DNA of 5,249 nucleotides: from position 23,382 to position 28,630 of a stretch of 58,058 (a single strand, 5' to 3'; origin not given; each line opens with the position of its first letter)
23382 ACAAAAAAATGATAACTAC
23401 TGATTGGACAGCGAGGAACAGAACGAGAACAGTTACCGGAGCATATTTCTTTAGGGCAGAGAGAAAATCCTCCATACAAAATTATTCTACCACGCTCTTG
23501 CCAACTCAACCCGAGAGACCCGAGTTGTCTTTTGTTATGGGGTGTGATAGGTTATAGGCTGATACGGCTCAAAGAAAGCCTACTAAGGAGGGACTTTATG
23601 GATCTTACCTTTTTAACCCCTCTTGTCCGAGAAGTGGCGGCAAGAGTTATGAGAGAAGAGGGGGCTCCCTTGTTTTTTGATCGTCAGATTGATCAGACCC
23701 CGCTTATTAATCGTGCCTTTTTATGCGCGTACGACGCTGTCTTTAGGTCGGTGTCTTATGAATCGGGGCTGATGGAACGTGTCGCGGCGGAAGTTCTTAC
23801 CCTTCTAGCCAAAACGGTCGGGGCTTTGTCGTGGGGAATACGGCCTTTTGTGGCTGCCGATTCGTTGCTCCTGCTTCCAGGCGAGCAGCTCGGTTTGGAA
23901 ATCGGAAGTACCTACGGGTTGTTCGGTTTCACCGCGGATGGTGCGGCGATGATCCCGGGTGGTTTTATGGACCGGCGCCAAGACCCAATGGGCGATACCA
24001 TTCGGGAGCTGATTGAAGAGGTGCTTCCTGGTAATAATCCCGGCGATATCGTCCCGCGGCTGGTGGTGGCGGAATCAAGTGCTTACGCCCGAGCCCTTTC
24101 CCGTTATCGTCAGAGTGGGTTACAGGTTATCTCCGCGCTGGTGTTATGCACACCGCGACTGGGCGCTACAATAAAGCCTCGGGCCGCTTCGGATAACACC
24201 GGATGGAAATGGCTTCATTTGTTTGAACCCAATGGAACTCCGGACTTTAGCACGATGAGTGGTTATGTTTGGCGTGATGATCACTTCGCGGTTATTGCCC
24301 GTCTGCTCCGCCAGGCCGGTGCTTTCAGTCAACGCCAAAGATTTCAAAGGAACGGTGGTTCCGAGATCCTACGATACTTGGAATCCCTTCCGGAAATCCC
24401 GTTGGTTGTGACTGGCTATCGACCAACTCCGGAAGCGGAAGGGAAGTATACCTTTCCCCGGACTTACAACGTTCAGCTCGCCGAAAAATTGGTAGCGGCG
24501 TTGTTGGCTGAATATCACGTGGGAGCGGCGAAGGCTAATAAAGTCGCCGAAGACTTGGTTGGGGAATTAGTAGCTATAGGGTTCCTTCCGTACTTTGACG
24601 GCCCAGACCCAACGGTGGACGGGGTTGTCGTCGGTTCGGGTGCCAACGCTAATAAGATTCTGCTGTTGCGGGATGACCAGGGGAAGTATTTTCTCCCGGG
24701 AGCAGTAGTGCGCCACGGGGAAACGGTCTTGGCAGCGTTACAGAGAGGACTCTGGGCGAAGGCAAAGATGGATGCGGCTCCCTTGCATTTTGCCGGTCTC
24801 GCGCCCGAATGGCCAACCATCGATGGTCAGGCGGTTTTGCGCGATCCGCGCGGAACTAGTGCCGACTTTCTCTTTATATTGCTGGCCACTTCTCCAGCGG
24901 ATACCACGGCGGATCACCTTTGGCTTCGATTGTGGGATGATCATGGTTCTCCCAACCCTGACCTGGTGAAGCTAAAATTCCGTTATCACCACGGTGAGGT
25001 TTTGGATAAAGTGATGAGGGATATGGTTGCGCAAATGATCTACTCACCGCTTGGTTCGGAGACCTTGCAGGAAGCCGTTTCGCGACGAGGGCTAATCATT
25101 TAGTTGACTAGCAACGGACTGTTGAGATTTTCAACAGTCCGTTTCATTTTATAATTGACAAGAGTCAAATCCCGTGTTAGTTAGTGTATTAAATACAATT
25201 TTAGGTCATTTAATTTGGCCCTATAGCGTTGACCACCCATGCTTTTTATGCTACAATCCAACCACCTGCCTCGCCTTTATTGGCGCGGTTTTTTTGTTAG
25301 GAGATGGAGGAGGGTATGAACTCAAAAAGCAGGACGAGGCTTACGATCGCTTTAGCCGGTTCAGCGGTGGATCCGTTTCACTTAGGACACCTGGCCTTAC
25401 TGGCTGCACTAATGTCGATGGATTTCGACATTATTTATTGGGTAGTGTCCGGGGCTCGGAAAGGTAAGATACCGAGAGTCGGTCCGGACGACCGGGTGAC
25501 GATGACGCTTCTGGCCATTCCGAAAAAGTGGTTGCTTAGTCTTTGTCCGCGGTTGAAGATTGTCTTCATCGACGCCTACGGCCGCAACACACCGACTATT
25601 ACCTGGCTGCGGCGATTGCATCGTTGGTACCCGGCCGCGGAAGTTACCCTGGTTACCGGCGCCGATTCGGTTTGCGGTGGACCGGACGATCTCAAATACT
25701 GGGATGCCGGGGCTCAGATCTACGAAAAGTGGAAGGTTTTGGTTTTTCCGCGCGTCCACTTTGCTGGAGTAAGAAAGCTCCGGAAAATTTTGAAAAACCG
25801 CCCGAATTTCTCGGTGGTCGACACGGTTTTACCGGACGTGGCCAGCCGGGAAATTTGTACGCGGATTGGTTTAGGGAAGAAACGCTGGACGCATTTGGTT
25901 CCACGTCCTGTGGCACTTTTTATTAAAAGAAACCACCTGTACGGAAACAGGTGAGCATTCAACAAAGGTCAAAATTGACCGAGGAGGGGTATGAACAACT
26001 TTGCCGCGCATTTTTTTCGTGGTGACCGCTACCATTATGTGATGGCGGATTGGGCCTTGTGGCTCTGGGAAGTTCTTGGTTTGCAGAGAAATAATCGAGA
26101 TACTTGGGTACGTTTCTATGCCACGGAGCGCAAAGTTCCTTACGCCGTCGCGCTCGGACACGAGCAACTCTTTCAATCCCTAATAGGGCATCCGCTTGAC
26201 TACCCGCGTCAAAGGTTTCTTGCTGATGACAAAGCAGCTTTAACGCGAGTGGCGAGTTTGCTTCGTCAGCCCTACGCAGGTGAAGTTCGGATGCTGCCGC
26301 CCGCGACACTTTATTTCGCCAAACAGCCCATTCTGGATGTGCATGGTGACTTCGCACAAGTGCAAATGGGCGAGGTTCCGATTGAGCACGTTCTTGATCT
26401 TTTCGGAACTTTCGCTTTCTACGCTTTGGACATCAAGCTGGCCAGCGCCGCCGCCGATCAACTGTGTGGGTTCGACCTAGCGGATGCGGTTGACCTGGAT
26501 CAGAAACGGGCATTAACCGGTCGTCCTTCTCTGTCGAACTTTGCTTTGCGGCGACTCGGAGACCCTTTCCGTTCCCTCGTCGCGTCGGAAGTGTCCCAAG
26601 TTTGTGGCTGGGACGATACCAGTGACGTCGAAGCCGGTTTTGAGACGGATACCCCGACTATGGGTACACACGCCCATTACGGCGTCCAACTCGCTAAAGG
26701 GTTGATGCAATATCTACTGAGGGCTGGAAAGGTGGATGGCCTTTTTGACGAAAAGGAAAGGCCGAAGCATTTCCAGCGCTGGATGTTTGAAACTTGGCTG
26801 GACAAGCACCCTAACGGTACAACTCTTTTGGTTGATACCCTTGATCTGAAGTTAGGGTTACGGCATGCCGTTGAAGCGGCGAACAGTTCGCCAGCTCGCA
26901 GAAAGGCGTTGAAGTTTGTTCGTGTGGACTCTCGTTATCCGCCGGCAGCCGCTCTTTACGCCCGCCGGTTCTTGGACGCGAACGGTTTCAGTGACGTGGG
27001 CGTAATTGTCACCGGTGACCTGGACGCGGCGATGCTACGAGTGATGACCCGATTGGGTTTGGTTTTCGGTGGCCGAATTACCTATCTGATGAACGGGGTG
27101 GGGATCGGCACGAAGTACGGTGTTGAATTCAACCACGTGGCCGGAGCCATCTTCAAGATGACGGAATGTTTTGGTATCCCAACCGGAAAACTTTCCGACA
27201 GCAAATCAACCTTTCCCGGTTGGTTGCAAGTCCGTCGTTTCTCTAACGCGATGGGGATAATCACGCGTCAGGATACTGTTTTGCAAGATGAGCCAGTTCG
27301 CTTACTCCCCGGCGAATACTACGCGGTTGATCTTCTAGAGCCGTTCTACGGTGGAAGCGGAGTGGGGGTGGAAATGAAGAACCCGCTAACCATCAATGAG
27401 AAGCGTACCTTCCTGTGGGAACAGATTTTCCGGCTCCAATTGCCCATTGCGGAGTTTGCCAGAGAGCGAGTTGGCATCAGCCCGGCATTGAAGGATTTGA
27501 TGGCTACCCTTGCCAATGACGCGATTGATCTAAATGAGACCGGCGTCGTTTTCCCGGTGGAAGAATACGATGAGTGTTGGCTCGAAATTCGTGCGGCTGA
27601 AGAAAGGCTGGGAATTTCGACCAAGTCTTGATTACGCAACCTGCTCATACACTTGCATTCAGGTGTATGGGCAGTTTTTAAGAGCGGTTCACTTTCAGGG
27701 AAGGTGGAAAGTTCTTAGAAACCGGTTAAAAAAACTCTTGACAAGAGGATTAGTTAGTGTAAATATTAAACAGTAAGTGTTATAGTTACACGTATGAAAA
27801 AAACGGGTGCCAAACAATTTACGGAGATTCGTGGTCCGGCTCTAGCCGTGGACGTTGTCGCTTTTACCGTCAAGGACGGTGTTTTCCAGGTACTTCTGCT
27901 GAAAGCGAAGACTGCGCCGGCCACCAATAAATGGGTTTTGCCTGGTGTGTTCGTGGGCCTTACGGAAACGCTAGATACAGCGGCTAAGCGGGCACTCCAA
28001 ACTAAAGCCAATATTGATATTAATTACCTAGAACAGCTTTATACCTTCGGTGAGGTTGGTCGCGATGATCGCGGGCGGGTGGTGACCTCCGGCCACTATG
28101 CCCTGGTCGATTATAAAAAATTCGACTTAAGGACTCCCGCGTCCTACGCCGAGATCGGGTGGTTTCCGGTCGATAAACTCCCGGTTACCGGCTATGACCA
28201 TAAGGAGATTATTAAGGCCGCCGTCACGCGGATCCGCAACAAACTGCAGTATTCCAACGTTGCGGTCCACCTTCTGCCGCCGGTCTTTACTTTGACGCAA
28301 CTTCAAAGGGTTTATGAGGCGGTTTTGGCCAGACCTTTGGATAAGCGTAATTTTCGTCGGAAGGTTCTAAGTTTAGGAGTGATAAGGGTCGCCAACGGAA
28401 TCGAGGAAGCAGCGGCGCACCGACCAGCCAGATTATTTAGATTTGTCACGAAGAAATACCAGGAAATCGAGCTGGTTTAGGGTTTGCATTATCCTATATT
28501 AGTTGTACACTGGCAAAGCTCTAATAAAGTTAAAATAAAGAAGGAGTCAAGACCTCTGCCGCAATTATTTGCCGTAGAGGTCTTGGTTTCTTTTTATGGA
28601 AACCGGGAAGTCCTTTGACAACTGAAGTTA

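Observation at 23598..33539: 10-kb island joining an NAD salvage/turnover gene set to a vWA / Ser-Thr kinase / PP2C signalling triad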

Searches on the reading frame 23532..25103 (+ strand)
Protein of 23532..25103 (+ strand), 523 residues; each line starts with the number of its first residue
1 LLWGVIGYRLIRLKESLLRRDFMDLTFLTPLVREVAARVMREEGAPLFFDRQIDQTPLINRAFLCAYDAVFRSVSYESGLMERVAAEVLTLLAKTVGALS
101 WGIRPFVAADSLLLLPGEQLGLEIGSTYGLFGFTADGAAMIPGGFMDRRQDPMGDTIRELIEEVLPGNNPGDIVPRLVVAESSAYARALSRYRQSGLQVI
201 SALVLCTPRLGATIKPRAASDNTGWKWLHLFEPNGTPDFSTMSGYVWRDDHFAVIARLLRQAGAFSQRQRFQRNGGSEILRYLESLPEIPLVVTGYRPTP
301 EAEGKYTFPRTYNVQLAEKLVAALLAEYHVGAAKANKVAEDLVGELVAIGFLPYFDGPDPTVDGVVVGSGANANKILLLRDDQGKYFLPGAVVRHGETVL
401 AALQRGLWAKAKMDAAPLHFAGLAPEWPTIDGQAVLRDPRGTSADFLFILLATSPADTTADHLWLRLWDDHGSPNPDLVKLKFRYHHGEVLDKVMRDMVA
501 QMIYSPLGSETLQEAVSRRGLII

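Call 3: search_protein_families(library=pfam, proteins=[window:23532-25103:+], max_evalue=0.1)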
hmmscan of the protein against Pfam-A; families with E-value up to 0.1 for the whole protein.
window:23532-25103:+ (523 aa): 2 families
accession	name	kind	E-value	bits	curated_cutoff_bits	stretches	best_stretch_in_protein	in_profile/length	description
PF00293.34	NUDIX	-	5e-05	23.8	21.1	1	374-449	15-90/134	NUDIX domain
PF13869.12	NUDIX_2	-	0.039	13.8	27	1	361-410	45-94/188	Nucleotide hydrolase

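Call 4: search_protein_families(library=ncbifam, proteins=[window:23532-25103:+], max_evalue=0.1)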
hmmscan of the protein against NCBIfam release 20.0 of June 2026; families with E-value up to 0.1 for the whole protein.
window:23532-25103:+ (523 aa): 1 family
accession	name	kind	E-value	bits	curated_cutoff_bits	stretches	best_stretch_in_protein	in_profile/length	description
NF003786.0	PRK05379.1-2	equivalog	0.043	13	397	0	361-413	220-272/354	bifunctional nicotinamide-nucleotide adenylyltransferase/Nudix hydroxylase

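Call 5: search_protein_families(library=phrogs, proteins=[window:23532-25103:+], max_evalue=0.01)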
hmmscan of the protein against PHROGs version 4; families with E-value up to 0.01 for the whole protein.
window:23532-25103:+ (523 aa): 1 family
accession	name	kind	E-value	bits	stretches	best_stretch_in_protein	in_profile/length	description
phrog_1198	-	other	0.0075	17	0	364-422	41-102/253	MutT/NUDIX hydrolase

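Call 6: search_protein_families(library=padloc, proteins=[window:23532-25103:+], max_evalue=0.01)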
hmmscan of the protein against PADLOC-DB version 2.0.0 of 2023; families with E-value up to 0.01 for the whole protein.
window:23532-25103:+ (523 aa): 0 families

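Call 11: search_solved_structures(query=window:23532-25103:+, max_evalue=10)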
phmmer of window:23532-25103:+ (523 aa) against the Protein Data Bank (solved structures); distinct sequences matched with E-value up to 10: 6.
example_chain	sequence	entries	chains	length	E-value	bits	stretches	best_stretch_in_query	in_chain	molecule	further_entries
5bon_A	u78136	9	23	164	1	10.9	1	382-424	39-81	Probable 8-oxo-dGTP diphosphatase NUDT15 | Nucleotide triphosphate diphosphatase NUDT15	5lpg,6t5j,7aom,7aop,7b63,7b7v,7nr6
7b66_A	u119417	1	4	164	1.1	10.9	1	382-424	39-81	Nucleotide triphosphate diphosphatase NUDT15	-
7b65_A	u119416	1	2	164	1.1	10.9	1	382-424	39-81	Nucleotide triphosphate diphosphatase NUDT15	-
1jrk_A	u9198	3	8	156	1.1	10.9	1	372-421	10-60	Nudix homolog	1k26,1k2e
7b64_A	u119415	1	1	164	1.3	10.6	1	382-424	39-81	Nucleotide triphosphate diphosphatase NUDT15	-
7b67_A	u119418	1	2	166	1.3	10.6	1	382-424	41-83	Nucleotide triphosphate diphosphatase NUDT15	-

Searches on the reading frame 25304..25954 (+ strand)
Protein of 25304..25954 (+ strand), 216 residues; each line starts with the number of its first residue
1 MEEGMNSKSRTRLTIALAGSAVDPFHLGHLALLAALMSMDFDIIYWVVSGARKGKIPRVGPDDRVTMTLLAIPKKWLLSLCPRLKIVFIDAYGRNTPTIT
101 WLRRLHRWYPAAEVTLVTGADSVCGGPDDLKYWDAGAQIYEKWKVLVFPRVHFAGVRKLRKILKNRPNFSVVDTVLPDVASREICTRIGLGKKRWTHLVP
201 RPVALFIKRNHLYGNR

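Call 3: search_protein_families(library=pfam, proteins=[window:25304-25954:+], max_evalue=0.1)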
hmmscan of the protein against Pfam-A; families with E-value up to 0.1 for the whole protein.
window:25304-25954:+ (216 aa): 1 family
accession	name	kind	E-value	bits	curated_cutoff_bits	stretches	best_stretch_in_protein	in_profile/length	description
PF01467.32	CTP_transf_like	-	0.017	15.7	21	1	23-147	7-109/133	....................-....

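Call 4: search_protein_families(library=ncbifam, proteins=[window:25304-25954:+], max_evalue=0.1)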
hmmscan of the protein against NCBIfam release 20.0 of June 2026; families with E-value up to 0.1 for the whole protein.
window:25304-25954:+ (216 aa): 14 families
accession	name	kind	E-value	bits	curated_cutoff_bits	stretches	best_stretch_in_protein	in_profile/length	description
TIGR00482.1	TIGR00482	equivalog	6.5e-16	58.9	112.45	1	17-213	1-194/194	nicotinate (nicotinamide) nucleotide adenylyltransferase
NF000840.1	PRK00071.1-3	equivalog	1.5e-14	54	150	1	11-214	4-199/201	nicotinate-nucleotide adenylyltransferase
NF000842.0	PRK00071.2-1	equivalog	7.8e-11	41.9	167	1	14-214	3-185/191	nicotinate-nucleotide adenylyltransferase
NF005519.0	PRK07152.1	equivalog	1.2e-08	34.4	315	1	15-214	3-185/361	nicotinate-nucleotide adenylyltransferase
NF000839.0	PRK00071.1-1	equivalog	1.3e-08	35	187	1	13-151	7-138/219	nicotinate-nucleotide adenylyltransferase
NF000843.0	PRK00071.2-2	equivalog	2.2e-07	30.6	240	1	8-150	7-141/212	nicotinate-nucleotide adenylyltransferase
NF000841.0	PRK00071.1-4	equivalog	2.4e-07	30.8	197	1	10-214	4-193/194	nicotinate-nucleotide adenylyltransferase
NF006479.0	PRK08887.1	equivalog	2.2e-06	27.6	164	1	14-173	3-156/174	nicotinate-nicotinamide nucleotide adenylyltransferase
NF005410.0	PRK06973.1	equivalog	1.4e-05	24.5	214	1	11-125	20-135/243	nicotinate-nucleotide adenylyltransferase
TIGR00125.1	cyt_tran_rel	domain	0.013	15.7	27.7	1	22-73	8-61/65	adenylyltransferase/cytidyltransferase family protein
NF000846.0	PRK00071.2-5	equivalog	0.019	14.4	329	1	13-123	19-125/210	nicotinate-nucleotide adenylyltransferase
NF000845.0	PRK00071.2-4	equivalog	0.026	13.9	210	1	13-143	8-130/197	nicotinate-nucleotide adenylyltransferase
NF002243.0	PRK01153.1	subfamily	0.039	13.5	127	0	181-208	129-155/175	nicotinamide-nucleotide adenylyltransferase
TIGR01510.1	coaD_prev_kdtB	equivalog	0.066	13.2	103.3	0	19-72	5-56/155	pantetheine-phosphate adenylyltransferase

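Call 5: search_protein_families(library=phrogs, proteins=[window:25304-25954:+], max_evalue=0.01)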
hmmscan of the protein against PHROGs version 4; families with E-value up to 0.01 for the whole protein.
window:25304-25954:+ (216 aa): 0 families

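Call 6: search_protein_families(library=padloc, proteins=[window:25304-25954:+], max_evalue=0.01)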
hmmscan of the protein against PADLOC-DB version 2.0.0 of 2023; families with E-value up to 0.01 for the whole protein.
window:25304-25954:+ (216 aa): 0 families

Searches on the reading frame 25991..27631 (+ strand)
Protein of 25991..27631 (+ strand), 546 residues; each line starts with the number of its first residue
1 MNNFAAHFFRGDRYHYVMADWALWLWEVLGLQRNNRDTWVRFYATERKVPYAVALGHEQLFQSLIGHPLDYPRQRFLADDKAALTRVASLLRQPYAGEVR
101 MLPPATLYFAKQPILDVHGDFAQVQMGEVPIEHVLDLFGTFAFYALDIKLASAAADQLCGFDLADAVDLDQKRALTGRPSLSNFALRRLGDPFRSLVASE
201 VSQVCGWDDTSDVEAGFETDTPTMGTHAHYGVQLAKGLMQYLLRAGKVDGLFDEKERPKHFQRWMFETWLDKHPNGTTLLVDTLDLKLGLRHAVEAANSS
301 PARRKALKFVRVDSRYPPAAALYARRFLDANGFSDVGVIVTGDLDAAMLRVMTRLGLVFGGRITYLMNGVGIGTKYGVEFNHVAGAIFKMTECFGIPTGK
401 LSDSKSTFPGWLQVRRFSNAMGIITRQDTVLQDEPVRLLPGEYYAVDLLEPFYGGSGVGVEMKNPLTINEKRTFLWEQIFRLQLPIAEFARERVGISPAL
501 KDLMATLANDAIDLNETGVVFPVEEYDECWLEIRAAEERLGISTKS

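Call 3: search_protein_families(library=pfam, proteins=[window:25991-27631:+], max_evalue=0.1)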
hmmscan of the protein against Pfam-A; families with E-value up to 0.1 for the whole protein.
window:25991-27631:+ (546 aa): 1 family
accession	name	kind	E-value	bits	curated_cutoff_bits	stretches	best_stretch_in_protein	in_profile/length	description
PF10712.14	NAD-GH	-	0.059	12.3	22.8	1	132-178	64-110/576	NAD-specific glutamate dehydrogenase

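Call 4: search_protein_families(library=ncbifam, proteins=[window:25991-27631:+], max_evalue=0.1)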
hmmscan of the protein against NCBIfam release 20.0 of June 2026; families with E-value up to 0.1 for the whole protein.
window:25991-27631:+ (546 aa): 9 families
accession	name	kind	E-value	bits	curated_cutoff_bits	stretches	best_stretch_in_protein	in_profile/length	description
NF006696.0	PRK09243.1-3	equivalog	3.3e-33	115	503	2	177-435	154-378/451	nicotinate phosphoribosyltransferase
TIGR01513.1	NAPRTase_put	equivalog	2.5e-29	102.5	297.4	1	50-435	39-372/452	nicotinate phosphoribosyltransferase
NF006698.0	PRK09243.1-5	equivalog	7.3e-25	87.6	531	1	35-434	41-375/440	nicotinate phosphoribosyltransferase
NF009131.0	PRK12484.1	equivalog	1.4e-23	83.3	330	2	265-452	212-385/455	nicotinate phosphoribosyltransferase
NF006695.0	PRK09243.1-2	equivalog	4.9e-23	81.5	469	1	179-435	151-383/480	nicotinate phosphoribosyltransferase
NF006694.0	PRK09243.1-1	equivalog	2.2e-13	49.7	663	2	266-393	215-334/485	nicotinate phosphoribosyltransferase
NF006697.0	PRK09243.1-4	equivalog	2.6e-11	42.8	776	2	266-392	216-334/488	nicotinate phosphoribosyltransferase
NF003704.0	PRK05321.1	subfamily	0.00028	20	379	1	189-405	176-371/398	nicotinate phosphoribosyltransferase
NF006415.0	PRK08662.1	equivalog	0.0014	17.4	243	0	83-154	57-127/381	nicotinate phosphoribosyltransferase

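Call 5: search_protein_families(library=phrogs, proteins=[window:25991-27631:+], max_evalue=0.01)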
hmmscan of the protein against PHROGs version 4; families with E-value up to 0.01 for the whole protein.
window:25991-27631:+ (546 aa): 0 families

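Call 6: search_protein_families(library=padloc, proteins=[window:25991-27631:+], max_evalue=0.01)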
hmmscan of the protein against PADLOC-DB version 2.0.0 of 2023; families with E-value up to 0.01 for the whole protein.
window:25991-27631:+ (546 aa): 0 families

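Call 8: search_solved_structures(query=window:25991-27631:+, max_evalue=0.01)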
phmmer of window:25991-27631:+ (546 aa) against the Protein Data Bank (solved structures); distinct sequences matched with E-value up to 0.01: 2.
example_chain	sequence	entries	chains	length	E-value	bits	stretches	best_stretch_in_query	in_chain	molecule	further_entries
2f7f_A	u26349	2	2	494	3.5e-06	29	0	276-417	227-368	nicotinate phosphoribosyltransferase, putative | NICOTINATE PHOSPHORIBOSYLTRANSFERASE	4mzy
4yub_A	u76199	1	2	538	0.0015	20.3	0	172-232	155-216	Nicotinate phosphoribosyltransferase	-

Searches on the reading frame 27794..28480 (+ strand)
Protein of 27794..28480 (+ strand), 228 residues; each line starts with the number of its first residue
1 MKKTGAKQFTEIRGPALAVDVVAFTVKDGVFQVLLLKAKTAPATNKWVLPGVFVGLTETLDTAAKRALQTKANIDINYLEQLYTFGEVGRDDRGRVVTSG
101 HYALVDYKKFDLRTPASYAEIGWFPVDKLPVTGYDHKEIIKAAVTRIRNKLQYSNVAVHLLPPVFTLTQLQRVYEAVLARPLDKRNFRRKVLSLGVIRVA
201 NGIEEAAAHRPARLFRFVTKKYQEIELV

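Call 3: search_protein_families(library=pfam, proteins=[window:27794-28480:+], max_evalue=0.1)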
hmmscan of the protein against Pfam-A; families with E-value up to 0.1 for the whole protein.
window:27794-28480:+ (228 aa): 3 families
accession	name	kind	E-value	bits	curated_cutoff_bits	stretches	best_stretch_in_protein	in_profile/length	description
PF21906.2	NrtR_WHD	-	6.3e-23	81.1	27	1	158-217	2-61/61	NrtR DNA-binding winged helix domain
PF19368.5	AraR_C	-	9.3e-10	39.1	23.8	1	153-222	1-71/82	AraR C-terminal winged HTH domain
PF00293.34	NUDIX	-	1.6e-07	31.9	21.1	1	17-135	4-126/134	NUDIX domain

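Call 4: search_protein_families(library=ncbifam, proteins=[window:27794-28480:+], max_evalue=0.1)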
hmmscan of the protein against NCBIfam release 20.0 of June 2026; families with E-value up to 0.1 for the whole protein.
window:27794-28480:+ (228 aa): 7 families
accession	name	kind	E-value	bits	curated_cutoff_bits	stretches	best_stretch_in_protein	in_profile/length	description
NF050029.2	TransRepNtr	equivalog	1.3e-48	165.6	400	1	10-223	15-231/245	ADPR responsive transcriptional repressor NtrR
NF003790.0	PRK05379.2-2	equivalog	6.5e-05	22.2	403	1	14-127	211-330/354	bifunctional nicotinamide mononucleotide adenylyltransferase/ADP-ribose pyrophosphatase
NF003788.0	PRK05379.1-5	equivalog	7.7e-05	22.1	354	1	23-103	218-303/351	bifunctional nicotinamide-nucleotide adenylyltransferase/Nudix hydroxylase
NF003786.0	PRK05379.1-2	equivalog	0.00011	21.5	397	1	16-129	216-335/354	bifunctional nicotinamide-nucleotide adenylyltransferase/Nudix hydroxylase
NF003787.0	PRK05379.1-4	equivalog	0.00024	20.2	449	1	15-75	205-263/346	bifunctional nicotinamide-nucleotide adenylyltransferase/Nudix hydroxylase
NF003785.0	PRK05379.1-1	equivalog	0.00053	19.3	418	1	32-82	215-264/347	bifunctional nicotinamide-nucleotide adenylyltransferase/Nudix hydroxylase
NF011963.0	PRK15434.1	subfamily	0.032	14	146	1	22-76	20-74/159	GDP-mannose mannosyl hydrolase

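Call 5: search_protein_families(library=phrogs, proteins=[window:27794-28480:+], max_evalue=0.01)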
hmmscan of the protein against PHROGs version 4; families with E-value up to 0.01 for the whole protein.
window:27794-28480:+ (228 aa): 2 families
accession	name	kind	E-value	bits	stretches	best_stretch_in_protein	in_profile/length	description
phrog_1198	-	other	2.5e-13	51.4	1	27-220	45-249/253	MutT/NUDIX hydrolase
phrog_10313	-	other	0.00091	20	1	21-156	16-149/159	nudix hydrolase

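Call 6: search_protein_families(library=padloc, proteins=[window:27794-28480:+], max_evalue=0.01)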
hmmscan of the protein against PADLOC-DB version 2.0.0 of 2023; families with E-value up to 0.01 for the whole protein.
window:27794-28480:+ (228 aa): 0 families
